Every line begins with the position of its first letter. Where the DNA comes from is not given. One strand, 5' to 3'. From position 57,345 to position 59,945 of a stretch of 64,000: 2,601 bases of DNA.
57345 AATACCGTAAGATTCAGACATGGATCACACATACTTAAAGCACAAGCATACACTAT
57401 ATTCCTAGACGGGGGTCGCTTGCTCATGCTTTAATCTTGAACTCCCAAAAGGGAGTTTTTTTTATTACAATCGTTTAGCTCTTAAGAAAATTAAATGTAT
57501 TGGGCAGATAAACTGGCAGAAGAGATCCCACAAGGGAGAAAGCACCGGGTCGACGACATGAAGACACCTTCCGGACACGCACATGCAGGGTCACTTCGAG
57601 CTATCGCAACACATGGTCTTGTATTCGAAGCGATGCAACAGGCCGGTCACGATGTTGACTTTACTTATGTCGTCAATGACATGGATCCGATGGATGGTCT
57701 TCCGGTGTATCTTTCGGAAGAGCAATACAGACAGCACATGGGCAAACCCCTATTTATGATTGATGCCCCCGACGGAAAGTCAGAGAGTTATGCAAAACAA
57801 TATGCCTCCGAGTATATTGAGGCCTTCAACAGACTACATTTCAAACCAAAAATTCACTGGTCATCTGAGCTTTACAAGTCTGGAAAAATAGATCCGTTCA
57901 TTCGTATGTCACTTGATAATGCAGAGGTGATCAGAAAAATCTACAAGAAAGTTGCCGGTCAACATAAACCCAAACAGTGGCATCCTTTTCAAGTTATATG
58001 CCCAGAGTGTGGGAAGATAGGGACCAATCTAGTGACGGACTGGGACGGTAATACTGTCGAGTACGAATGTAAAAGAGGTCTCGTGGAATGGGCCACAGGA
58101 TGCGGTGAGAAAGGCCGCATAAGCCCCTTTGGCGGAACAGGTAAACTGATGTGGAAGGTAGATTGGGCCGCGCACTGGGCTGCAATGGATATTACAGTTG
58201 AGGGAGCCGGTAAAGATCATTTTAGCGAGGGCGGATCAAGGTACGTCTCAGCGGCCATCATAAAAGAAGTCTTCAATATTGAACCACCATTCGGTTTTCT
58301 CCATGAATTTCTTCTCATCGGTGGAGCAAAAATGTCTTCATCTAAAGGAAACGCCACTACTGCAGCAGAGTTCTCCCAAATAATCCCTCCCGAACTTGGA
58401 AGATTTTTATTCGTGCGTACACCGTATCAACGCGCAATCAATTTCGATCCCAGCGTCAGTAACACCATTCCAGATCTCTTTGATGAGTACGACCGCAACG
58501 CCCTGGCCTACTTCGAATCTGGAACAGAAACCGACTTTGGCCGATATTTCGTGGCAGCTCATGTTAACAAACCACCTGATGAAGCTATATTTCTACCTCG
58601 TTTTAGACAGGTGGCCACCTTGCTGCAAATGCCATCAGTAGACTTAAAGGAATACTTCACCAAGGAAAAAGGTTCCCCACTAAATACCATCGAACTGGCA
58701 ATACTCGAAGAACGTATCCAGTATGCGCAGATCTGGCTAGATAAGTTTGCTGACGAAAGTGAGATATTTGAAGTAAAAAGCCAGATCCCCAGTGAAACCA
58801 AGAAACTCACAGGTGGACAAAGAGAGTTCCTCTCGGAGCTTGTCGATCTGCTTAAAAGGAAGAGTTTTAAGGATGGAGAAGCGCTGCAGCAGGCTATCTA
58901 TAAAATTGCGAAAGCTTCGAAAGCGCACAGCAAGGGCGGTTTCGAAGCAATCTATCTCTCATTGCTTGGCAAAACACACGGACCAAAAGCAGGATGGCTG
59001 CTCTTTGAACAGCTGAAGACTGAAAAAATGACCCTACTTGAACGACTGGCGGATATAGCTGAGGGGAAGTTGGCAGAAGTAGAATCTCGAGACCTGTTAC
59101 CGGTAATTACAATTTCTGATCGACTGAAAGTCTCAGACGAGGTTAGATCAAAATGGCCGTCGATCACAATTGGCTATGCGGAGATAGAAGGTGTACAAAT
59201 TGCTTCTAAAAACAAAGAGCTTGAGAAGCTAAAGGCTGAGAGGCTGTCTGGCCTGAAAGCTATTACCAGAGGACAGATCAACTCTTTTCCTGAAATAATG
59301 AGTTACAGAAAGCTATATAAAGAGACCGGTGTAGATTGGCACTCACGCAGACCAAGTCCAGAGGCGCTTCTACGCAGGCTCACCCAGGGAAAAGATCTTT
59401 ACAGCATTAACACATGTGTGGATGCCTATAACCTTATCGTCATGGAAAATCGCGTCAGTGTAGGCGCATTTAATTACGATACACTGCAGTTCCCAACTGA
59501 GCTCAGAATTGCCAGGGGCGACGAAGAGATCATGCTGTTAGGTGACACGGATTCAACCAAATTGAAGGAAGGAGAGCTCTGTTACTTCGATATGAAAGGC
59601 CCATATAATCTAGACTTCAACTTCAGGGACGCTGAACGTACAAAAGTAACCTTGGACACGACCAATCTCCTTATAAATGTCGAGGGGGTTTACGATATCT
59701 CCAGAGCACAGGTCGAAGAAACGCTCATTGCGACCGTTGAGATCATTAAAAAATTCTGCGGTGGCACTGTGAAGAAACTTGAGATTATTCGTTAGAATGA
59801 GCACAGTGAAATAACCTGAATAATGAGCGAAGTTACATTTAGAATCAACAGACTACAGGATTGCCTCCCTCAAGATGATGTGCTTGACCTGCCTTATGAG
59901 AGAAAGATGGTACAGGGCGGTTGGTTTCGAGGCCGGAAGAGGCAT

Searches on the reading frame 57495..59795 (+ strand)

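Call 62: search_protein_families(library=pfam, proteins=[window:57495-59795:+], max_evalue=0.001)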
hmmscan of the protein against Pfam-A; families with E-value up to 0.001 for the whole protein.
window:57495-59795:+ (766 aa): 3 families
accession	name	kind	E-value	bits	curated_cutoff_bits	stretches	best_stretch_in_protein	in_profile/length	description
PF01921.24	tRNA-synt_1f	-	1.4e-83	281.2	27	1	2-345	2-345/360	tRNA synthetases class I (K)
PF03483.22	B3_4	-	4e-22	79.1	29.3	1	605-734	3-129/174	B3/4 domain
PF01406.26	tRNA-synt_1e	-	0.00067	19.6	27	0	268-319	241-293/301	tRNA synthetases class I (C) catalytic domain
